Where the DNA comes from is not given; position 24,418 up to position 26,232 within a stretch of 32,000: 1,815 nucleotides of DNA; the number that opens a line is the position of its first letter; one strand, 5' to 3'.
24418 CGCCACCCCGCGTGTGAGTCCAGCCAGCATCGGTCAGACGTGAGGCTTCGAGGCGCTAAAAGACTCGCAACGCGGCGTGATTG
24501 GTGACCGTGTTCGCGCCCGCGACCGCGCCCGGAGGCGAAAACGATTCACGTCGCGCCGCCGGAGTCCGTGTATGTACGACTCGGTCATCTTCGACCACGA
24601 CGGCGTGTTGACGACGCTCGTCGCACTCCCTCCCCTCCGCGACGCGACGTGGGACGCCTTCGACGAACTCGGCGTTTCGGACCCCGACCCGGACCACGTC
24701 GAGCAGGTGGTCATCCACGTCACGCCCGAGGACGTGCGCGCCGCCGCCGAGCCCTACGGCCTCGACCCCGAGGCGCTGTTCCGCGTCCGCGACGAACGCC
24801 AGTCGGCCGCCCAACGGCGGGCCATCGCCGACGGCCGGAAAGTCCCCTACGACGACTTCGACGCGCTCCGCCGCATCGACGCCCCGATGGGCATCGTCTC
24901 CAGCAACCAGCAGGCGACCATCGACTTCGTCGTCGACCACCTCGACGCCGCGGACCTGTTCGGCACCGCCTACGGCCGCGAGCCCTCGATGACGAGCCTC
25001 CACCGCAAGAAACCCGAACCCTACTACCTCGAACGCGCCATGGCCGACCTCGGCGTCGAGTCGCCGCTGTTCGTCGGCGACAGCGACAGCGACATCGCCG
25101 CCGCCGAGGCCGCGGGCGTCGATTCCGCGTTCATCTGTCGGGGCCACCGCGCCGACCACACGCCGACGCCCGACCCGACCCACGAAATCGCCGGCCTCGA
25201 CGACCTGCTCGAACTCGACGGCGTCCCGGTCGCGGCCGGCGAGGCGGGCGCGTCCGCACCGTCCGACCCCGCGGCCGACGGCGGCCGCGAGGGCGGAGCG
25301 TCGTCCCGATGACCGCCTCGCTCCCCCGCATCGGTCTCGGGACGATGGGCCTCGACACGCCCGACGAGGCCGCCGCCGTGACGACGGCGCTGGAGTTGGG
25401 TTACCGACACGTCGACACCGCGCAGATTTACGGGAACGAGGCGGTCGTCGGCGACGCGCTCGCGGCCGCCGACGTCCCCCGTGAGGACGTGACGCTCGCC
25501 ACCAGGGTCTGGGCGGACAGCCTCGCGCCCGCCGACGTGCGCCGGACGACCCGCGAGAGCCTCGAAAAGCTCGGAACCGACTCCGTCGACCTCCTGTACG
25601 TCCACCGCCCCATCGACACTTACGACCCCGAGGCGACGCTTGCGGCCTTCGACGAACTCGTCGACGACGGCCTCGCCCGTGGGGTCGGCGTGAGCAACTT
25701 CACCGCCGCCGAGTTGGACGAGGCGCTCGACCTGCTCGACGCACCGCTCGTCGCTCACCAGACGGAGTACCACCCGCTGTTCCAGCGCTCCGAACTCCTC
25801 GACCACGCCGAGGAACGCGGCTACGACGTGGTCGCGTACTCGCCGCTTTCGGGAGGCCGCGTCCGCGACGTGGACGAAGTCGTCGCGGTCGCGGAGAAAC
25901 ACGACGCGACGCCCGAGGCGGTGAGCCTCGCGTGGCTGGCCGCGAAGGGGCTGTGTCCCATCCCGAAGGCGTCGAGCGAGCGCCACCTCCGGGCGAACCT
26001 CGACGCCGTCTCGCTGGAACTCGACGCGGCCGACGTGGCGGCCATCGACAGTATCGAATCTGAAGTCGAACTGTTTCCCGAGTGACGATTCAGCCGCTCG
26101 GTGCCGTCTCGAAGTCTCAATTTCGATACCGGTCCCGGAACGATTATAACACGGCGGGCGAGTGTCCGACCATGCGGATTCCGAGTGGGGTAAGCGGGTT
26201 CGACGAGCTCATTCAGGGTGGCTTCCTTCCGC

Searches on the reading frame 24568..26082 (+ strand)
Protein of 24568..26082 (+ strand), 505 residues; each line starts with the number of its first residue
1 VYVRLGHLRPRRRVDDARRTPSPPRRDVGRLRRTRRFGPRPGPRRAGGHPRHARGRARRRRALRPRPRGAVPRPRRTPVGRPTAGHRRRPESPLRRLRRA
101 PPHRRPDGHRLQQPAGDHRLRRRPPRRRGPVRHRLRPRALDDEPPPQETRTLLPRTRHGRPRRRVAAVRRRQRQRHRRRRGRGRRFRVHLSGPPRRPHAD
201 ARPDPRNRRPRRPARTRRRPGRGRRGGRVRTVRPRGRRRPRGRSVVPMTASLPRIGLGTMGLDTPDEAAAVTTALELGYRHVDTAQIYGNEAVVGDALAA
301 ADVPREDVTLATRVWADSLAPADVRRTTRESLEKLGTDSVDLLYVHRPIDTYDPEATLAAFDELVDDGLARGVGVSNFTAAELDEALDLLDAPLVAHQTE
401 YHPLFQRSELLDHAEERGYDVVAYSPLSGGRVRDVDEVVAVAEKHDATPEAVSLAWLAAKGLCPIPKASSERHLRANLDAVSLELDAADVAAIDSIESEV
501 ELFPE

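Call 63: search_protein_families(library=pfam, proteins=[window:24568-26082:+], max_evalue=0.0001)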
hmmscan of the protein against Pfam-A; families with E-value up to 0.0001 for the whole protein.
window:24568-26082:+ (505 aa): 1 family
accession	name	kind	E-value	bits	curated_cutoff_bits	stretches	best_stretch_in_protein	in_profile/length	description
PF00248.27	Aldo_ket_red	-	1.5e-59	201.9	24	1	254-496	1-289/291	Aldo/keto reductase family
